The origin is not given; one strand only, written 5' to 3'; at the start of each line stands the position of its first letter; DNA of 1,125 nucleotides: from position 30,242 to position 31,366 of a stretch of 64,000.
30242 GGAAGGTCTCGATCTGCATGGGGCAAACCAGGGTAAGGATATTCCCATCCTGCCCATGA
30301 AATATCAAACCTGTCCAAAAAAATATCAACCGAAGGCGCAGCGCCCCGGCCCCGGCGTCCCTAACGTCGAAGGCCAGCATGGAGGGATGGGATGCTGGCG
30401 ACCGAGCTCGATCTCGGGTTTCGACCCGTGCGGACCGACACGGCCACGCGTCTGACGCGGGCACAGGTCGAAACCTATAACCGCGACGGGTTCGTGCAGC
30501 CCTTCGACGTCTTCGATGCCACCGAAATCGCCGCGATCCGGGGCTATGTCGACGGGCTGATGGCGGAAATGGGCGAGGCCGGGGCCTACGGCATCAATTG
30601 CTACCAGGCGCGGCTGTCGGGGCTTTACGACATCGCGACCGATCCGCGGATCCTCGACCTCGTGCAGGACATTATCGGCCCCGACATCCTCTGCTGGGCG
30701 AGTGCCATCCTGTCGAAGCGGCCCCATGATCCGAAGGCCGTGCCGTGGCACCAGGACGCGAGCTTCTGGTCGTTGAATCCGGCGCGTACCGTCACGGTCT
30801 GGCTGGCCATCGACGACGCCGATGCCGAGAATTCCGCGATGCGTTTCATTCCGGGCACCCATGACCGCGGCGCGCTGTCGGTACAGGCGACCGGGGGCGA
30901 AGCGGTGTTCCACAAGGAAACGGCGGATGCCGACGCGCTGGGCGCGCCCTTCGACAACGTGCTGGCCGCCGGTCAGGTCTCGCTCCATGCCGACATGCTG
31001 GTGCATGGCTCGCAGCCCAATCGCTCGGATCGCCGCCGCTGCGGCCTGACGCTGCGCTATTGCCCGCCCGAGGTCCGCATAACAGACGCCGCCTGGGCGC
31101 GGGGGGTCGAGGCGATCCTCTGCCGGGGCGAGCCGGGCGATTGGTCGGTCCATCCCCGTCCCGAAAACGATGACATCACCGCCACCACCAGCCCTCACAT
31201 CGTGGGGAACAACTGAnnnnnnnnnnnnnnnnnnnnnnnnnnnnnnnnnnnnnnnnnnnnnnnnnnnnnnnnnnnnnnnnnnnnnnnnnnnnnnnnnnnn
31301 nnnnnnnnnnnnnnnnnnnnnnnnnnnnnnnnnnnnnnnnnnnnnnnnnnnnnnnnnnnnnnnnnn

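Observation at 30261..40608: Uncharacterised AraC-controlled operon: PhyH oxygenase, degenerate MBL-fold protein, Opp-type ABC importer and cytoplasmic GH38 alpha-mannosidase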

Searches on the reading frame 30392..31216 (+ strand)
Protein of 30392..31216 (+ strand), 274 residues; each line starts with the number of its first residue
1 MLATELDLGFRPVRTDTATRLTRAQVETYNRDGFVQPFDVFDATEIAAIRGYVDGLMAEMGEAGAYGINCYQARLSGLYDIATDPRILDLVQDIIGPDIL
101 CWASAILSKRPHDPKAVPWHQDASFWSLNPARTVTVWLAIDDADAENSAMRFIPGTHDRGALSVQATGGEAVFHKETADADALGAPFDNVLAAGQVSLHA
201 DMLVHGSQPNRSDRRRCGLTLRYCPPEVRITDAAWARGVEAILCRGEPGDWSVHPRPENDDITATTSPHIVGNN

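Call 4: search_protein_families(library=pfam, proteins=[window:30392-31216:+], max_evalue=0.01)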
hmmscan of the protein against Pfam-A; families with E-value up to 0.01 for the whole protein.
window:30392-31216:+ (274 aa): 1 family
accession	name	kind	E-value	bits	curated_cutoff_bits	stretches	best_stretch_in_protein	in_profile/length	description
PF05721.19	PhyH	-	7.5e-31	108.5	22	1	29-216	1-211/213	Phytanoyl-CoA dioxygenase (PhyH)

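Call 5: search_protein_families(library=ncbifam, proteins=[window:30392-31216:+], max_evalue=0.01)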
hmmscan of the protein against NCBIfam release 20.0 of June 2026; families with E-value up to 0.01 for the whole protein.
window:30392-31216:+ (274 aa): 3 families
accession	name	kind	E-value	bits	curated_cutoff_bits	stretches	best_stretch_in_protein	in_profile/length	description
TIGR01762.1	chlorin-enz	subfamily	3.1e-22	79.2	226.3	2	21-159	3-159/288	chlorinating enzyme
NF052437.1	MPhHdxlPhnYGIM8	equivalog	2.6e-08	33.7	500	1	76-223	74-213/260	methylphosphonate hydroxylase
TIGR02408.1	ectoine_ThpD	equivalog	4.2e-06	26.3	336.5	1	18-191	14-201/277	ectoine hydroxylase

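Call 17: search_solved_structures(query=window:30392-31216:+, max_evalue=0.001)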
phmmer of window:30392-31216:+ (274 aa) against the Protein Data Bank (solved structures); distinct sequences matched with E-value up to 0.001: 20.
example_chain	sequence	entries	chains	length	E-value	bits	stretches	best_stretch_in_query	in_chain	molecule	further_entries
6zyk_A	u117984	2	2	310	1.7e-23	86.5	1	25-261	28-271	Monooxygenase | Uncharacterized protein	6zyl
2fct_A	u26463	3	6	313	1e-13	54.4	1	21-158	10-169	syringomycin biosynthesis enzyme 2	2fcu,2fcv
2opw_A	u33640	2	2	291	3.2e-12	49.6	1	104-222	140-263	PHYHD1 protein | Phytanoyl-CoA dioxygenase domain-containing protein 1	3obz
7dt0_A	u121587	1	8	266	8e-11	45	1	21-168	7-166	Phytanoyl-CoA dioxygenase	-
3emr_A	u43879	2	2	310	8.5e-11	44.9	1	16-189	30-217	EctD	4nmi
5epa_A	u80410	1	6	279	3.1e-10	43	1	15-250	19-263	SnoK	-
7dzz_A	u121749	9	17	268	3.9e-10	42.7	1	20-168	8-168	Phytanoyl-CoA dioxygenase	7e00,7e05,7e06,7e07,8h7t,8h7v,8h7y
7e01_A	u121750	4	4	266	4e-10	42.7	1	21-168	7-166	Phytanoyl-CoA dioxygenase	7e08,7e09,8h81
3gja_A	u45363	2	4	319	4.1e-10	42.6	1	24-158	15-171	CytC3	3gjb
5ep9_A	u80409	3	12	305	2.2e-09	40.2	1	16-223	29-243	SnoN,Epimerase SnoN | SnoN,SnoN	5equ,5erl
6ec3_A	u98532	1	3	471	2.5e-09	40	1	81-230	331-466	Methyltransferase domain-containing protein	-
4xaa_A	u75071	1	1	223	3.6e-09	39.6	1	95-227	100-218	Putative oxygenase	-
2a1x_A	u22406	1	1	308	1.8e-08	37.2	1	78-229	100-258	Phytanoyl-CoA dioxygenase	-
9c9n_A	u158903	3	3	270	1.5e-07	34.2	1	98-223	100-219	Fe/2-OG dependent dioxygenase MysH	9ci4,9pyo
9pze_A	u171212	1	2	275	1.8e-07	34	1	99-223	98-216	Fe/2-OG dependent dioxygenase MysH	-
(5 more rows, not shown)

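Call 32: find_homologous_proteins(query=window:30392-31216:+, max_evalue=0.00001)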
Query window:30392-31216:+ (274 aa): 3160 proteins with E <= 0.00001 among 5456 candidates; the best 120 are listed.
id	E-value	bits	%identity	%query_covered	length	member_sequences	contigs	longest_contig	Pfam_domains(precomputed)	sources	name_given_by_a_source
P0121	1.7e-171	587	92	100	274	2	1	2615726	PF05721.20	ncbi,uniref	ncbi:phytanoyl-CoA dioxygenase family protein [Jannaschia sp. KMU-145]|uniref:phytanoyl-CoA dioxygen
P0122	5.7e-150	516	79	100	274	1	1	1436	PF05721.20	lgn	-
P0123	2.5e-149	514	79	100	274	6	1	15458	PF05721.20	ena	-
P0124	2.1e-147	508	78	100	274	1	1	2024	PF05721.20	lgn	-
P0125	1.1e-146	505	78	100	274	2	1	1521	PF05721.20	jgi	-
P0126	3.5e-146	504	78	100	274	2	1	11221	PF05721.20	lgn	-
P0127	4.6e-146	503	77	100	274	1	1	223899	PF05721.20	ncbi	-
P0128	4.7e-146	503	77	100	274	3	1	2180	PF05721.20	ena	-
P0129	1.0e-145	502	79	98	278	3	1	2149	PF05721.20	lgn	-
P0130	1.8e-145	502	78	100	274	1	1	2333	PF05721.20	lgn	-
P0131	4.2e-145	500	76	100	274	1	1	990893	PF05721.20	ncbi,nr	ncbi:phytanoyl-CoA dioxygenase [Rhodobacteraceae bacterium CCMM004]|nr:phytanoyl-CoA dioxygenase [Rh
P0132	4.9e-145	500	78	100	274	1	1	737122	PF05721.20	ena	-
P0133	4.9e-145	500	79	100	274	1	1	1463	PF05721.20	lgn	-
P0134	3.0e-144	498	78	100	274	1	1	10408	PF05721.20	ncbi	-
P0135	1.1e-143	496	77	100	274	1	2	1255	PF05721.20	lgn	-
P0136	1.8e-143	495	77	100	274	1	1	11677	PF05721.20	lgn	-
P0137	5.0e-143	494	77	100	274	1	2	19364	PF05721.20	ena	-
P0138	3.5e-142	491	77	100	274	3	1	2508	PF05721.20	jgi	-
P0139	5.1e-142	490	74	100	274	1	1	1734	PF05721.20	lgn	-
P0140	8.2e-142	490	75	100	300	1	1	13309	PF05721.20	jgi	-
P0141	1.0e-141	489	76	100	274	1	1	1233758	PF05721.20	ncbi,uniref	ncbi:phytanoyl-CoA dioxygenase family protein [Yoonia sp. 208BN28-4]|uniref:phytanoyl-CoA dioxygenas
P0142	1.0e-141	489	78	99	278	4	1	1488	PF05721.20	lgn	-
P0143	2.5e-141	488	77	100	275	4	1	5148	PF05721.20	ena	-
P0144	2.7e-141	488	76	100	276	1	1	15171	PF05721.20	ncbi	-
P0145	3.0e-141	488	79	98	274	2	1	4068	PF05721.20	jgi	jgi:hypothetical protein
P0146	9.6e-141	486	77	100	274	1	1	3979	PF05721.20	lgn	-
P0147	1.0e-140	486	76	100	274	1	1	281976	PF05721.20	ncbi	-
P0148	1.3e-140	486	76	100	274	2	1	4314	PF05721.20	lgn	-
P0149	2.1e-140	485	76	100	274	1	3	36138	PF05721.20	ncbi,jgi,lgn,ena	-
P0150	3.0e-140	484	77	100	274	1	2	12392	PF05721.20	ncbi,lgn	-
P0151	3.4e-140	484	76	100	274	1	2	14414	PF05721.20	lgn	-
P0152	4.0e-140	484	74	100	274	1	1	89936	PF05721.20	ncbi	-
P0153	4.6e-140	484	77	100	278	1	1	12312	PF05721.20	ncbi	ncbi:MAG: phytanoyl-CoA dioxygenase family protein [Pseudomonadota bacterium]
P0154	4.8e-140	484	74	100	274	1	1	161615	PF05721.20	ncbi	-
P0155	4.8e-140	484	75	100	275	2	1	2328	PF05721.20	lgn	-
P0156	5.0e-140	484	77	100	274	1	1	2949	PF05721.20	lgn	-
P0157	5.4e-140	484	77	98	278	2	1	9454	PF05721.20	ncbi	ncbi:MAG: phytanoyl-CoA dioxygenase family protein [Pseudomonadota bacterium]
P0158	6.5e-140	483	74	100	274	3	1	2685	PF05721.20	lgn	-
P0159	7.2e-140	483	78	100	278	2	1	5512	PF05721.20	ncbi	ncbi:MAG: phytanoyl-CoA dioxygenase family protein [Pseudomonadota bacterium]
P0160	7.4e-140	483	75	100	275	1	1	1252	PF05721.20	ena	-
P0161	7.6e-140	483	75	100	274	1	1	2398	PF05721.20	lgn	-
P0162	8.2e-140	483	77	100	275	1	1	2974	PF05721.20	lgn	-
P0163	8.5e-140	483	76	100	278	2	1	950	PF05721.20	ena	-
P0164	9.1e-140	483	78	98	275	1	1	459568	PF05721.20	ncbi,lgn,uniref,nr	ncbi:phytanoyl-CoA dioxygenase family protein [Yoonia litorea]|uniref:Chlorinating enzyme n=1 Tax=Yo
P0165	1.0e-139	483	76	100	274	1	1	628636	PF05721.20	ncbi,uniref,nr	ncbi:phytanoyl-CoA dioxygenase family protein [Cognatishimia sp. MH4019]|uniref:phytanoyl-CoA dioxyg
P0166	1.2e-139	482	77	100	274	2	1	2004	PF05721.20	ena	-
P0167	1.4e-139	482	76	100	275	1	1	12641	PF05721.20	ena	-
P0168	1.6e-139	482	77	98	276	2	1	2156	PF05721.20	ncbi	ncbi:MAG: phytanoyl-CoA dioxygenase family protein [Pseudomonadota bacterium]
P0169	1.7e-139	482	75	100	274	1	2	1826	PF05721.20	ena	-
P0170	1.8e-139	482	75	100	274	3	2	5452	PF05721.20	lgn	-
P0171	1.8e-139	482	76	100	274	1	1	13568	PF05721.20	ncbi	-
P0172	1.9e-139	482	75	100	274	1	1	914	PF05721.20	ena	-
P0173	3.5e-139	481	76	100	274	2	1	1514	PF05721.20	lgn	-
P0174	1.0e-138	479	77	98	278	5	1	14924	PF05721.20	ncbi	ncbi:MAG: phytanoyl-CoA dioxygenase family protein [Pseudomonadota bacterium]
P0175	1.1e-138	479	76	100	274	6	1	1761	PF05721.20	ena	-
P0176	1.6e-138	479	75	100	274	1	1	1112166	PF05721.20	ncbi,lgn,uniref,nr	ncbi:phytanoyl-CoA dioxygenase family protein [Marivita hallyeonensis]|uniref:Chlorinating enzyme n=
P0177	2.4e-138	478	75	100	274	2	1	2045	PF05721.20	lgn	-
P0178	3.6e-138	478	74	100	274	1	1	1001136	PF05721.20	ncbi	-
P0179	3.9e-138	477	76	98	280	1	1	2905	PF05721.20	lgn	-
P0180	4.0e-138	477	75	100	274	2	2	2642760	PF05721.20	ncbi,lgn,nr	ncbi:MAG: phytanoyl-CoA dioxygenase family protein [Alphaproteobacteria bacterium]|nr:phytanoyl-CoA 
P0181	4.2e-138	477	73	100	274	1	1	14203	PF05721.20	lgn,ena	-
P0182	4.4e-138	477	73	100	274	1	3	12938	PF05721.20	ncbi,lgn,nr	ncbi:MAG: phytanoyl-CoA dioxygenase family protein [Octadecabacter sp.]|nr:phytanoyl-CoA dioxygenase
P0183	4.9e-138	477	73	100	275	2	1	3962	PF05721.20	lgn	-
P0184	6.2e-138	477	75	100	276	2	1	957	PF05721.20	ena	-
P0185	6.7e-138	477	74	100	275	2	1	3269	PF05721.20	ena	-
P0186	6.8e-138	477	73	100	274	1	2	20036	PF05721.20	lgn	-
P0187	7.8e-138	476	73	100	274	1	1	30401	PF05721.20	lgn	-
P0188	9.9e-138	476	74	100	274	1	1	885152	PF05721.20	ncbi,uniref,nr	ncbi:phytanoyl-CoA dioxygenase family protein [Marivita sp. S6314]|uniref:phytanoyl-CoA dioxygenase 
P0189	1.0e-137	476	75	100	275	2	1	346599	PF05721.20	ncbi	-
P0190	1.3e-137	476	75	100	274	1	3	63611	PF05721.20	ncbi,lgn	-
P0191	1.7e-137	475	74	100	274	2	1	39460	PF05721.20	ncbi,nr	ncbi:MAG: phytanoyl-CoA dioxygenase family protein [Silicimonas sp.]|nr:phytanoyl-CoA dioxygenase fa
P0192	1.8e-137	475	74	100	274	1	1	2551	PF05721.20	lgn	-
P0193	1.9e-137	475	74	100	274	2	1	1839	PF05721.20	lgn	-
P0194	1.9e-137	475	74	100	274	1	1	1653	PF05721.20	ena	-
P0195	2.6e-137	475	77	98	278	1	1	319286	PF05721.20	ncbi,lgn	ncbi:MAG: phytanoyl-CoA dioxygenase family protein [Pseudomonadota bacterium]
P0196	3.5e-137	474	74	100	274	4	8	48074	PF05721.20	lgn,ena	-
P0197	3.5e-137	474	75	100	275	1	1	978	PF05721.20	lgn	-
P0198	4.4e-137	474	74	100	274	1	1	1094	PF05721.20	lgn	-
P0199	5.1e-137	474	75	100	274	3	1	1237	PF05721.20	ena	-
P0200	6.3e-137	474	74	100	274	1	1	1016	PF05721.20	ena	-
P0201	6.8e-137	473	74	100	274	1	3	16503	PF05721.20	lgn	-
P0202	6.8e-137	473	74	100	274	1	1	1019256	PF05721.20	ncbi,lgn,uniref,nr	ncbi:chlorinating enzyme [Litoreibacter ponti]|uniref:Chlorinating enzyme n=1 Tax=Litoreibacter pont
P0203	7.7e-137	473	74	100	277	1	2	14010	PF05721.20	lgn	-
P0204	9.6e-137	473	73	100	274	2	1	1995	PF05721.20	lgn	-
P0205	1.4e-136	472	75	98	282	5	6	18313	PF05721.20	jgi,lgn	-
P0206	1.4e-136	472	73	100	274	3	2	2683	PF05721.20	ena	-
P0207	1.7e-136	472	74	100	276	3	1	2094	PF05721.20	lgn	-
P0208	1.7e-136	472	75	100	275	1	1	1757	PF05721.20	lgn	-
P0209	1.7e-136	472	75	100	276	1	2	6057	PF05721.20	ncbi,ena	-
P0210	1.8e-136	472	74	100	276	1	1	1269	PF05721.20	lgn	-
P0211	2.3e-136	472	73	100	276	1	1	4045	PF05721.20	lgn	-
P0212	2.3e-136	472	73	100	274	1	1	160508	PF05721.20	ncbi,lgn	ncbi:MAG: phytanoyl-CoA dioxygenase family protein [Pseudomonadota bacterium]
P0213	3.0e-136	471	76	98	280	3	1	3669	PF05721.20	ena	-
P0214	3.2e-136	471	72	100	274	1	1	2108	PF05721.20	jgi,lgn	jgi:hypothetical protein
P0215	4.0e-136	471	74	100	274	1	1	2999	PF05721.20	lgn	-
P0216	5.0e-136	471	76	100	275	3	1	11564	PF05721.20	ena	-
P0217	7.2e-136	470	73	100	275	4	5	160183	PF05721.20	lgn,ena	-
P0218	7.6e-136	470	74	100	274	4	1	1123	PF05721.20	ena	-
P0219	8.1e-136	470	73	100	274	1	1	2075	PF05721.20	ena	-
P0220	9.7e-136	470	75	100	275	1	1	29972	PF05721.20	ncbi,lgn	-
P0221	1.4e-135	469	71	100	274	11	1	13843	PF05721.20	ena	-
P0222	1.8e-135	469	74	100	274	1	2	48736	PF05721.20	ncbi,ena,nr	ncbi:MAG: phytanoyl-CoA dioxygenase family protein [Rhodobacter sp.]|nr:phytanoyl-CoA dioxygenase fa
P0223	2.4e-135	468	74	100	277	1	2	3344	PF05721.20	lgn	-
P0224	2.8e-135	468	76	100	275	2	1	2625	PF05721.20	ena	-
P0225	2.9e-135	468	75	100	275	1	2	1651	PF05721.20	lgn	-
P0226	3.9e-135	468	75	100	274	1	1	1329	PF05721.20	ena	-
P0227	4.7e-135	467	74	100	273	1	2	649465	PF05721.20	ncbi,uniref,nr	ncbi:syringomycin biosynthesis enzyme [Jannaschia pagri]|uniref:Syringomycin biosynthesis enzyme n=1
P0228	5.0e-135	467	75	100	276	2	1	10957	PF05721.20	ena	-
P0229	5.6e-135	467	74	100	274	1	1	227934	PF05721.20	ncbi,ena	-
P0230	6.7e-135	467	73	100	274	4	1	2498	PF05721.20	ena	-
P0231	6.9e-135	467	74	100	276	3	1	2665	PF05721.20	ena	-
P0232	7.2e-135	467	74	100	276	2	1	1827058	PF05721.20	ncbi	ncbi:phytanoyl-CoA dioxygenase family protein [Gymnodinialimonas sp.]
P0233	7.6e-135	467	73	100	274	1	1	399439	PF05721.20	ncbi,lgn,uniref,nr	ncbi:phytanoyl-CoA dioxygenase family protein [Roseobacter sp. CCS2]|uniref:phytanoyl-CoA dioxygenas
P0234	8.4e-135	467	74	100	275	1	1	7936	PF05721.20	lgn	-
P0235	8.5e-135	467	73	100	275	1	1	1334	PF05721.20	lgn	-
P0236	8.6e-135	467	75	98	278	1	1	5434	PF05721.20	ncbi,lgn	ncbi:MAG: phytanoyl-CoA dioxygenase family protein [Shimia sp.]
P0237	1.1e-134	466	74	99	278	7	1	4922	PF05721.20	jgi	jgi:hypothetical protein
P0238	1.2e-134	466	75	99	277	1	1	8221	PF05721.20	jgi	jgi:hypothetical protein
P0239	1.3e-134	466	74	100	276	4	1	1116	PF05721.20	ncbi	ncbi:MAG: phytanoyl-CoA dioxygenase family protein [Pseudomonadota bacterium]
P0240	1.4e-134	466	74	98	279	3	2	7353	PF05721.20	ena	-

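Call 55: predict_structure(alignment_id=A2)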
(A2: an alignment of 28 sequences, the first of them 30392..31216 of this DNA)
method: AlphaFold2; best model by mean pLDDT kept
length: 274 residues; sequences in the alignment: 28
mean_pLDDT: 86.9   pTM: 0.87
mean pLDDT of the five models: 86.9, 86.8, 85.9, 83.3, 82.2
residues with pLDDT >= 90: 153; 70-90: 99; 50-70: 17; < 50: 5
segments of 3 or more residues with pLDDT < 50: 272-274
pLDDT, mean of each block of 10 residues (from residue 1): 60 85 95 96 98 92 77 79 95 94 86 92 82 92 93 94 85 85 94 97 93 94 90 74 89 84 68 42
secondary structure, 60 per line:
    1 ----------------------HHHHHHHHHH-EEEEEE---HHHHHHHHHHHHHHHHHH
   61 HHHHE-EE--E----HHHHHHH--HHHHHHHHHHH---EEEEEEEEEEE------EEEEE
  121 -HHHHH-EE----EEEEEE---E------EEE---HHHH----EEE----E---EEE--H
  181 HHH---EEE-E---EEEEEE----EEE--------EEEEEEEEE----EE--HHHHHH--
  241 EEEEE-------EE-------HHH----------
elements in order: H23-32 E34-39 H43-64 H76-82 H85-95 E99-109 E116-120 H122-126 E134-139 E150-152 H156-159 E164-166 E175-177 H180-183 E187-189 E195-200 E205-207 E216-224 H233-238 E241-245

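Call 61: fold_search(model_id=the predicted structure, library=pdb)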
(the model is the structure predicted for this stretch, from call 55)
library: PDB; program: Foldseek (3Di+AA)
matches with E <= 10: 1884; with E <= 0.001: 428
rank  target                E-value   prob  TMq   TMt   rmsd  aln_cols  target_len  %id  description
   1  6zyl                  5.3e-21  1.00  0.71  0.75   3.1       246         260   29  non-heme monooxygenase; ThoJ apo (released 2020-10-14)
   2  6zyk                  6.7e-19  1.00  0.67  0.75   4.2       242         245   28  Non-heme monooxygenase, ThoJ-Ni complex (released 2020-10-14)
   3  2fcu_A                1.6e-18  1.00  0.68  0.61   5.4       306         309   22  SyrB2 with alpha-ketoglutarate (released 2006-03-21)
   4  2fct_B                2.0e-18  1.00  0.69  0.63   5.3       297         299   22  SyrB2 with Fe(II), chloride, and alpha-ketoglutarate (released 2006-03-21)
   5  2fct_A                3.1e-18  1.00  0.68  0.61   5.4       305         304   22  SyrB2 with Fe(II), chloride, and alpha-ketoglutarate (released 2006-03-21)
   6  2fcu_B                9.4e-18  1.00  0.67  0.62   5.2       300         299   22  SyrB2 with alpha-ketoglutarate (released 2006-03-21)
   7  5epa_A                2.2e-15  1.00  0.65  0.69   6.7       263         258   22  Crystal structure of non-heme alpha ketoglutarate dependent carbocyclase SnoK from nogalamycin biosynthesis (released 2016-05-11)
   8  5ep9_B                2.4e-15  1.00  0.60  0.65   7.6       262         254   20  Crystal structure of the non-heme alpha ketoglutarate dependent epimerase SnoN from nogalamycin biosynthesis (released 2016-05-11)
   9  7dzz_A                2.7e-15  1.00  0.71  0.75   5.3       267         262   20  Trans-3/4-proline-hydroxylase H11-stateV (released 2022-02-02)
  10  5ep9_A                3.6e-15  1.00  0.63  0.67   7.2       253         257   21  Crystal structure of the non-heme alpha ketoglutarate dependent epimerase SnoN from nogalamycin biosynthesis (released 2016-05-11)
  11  5epa_F                5.2e-15  1.00  0.64  0.69   6.5       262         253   21  Crystal structure of non-heme alpha ketoglutarate dependent carbocyclase SnoK from nogalamycin biosynthesis (released 2016-05-11)
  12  8h7y_B                5.6e-15  1.00  0.71  0.73   5.5       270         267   20  Trans-3/4-proline-hydroxylase H11 with AKG and L-proline (released 2023-04-19)
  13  5ep9_C                6.3e-15  1.00  0.60  0.68   7.2       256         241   20  Crystal structure of the non-heme alpha ketoglutarate dependent epimerase SnoN from nogalamycin biosynthesis (released 2016-05-11)
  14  5equ_A                6.7e-15  1.00  0.63  0.68   6.8       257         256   21  Crystal structure of the epimerase SnoN in complex with Fe3+, alpha ketoglutarate and nogalamycin RO (released 2016-05-11)
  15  2a1x                  7.5e-15  1.00  0.64  0.70   5.7       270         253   18  Human phytanoyl-coa 2-hydroxylase in complex with iron and 2-oxoglutarate (released 2005-08-16)
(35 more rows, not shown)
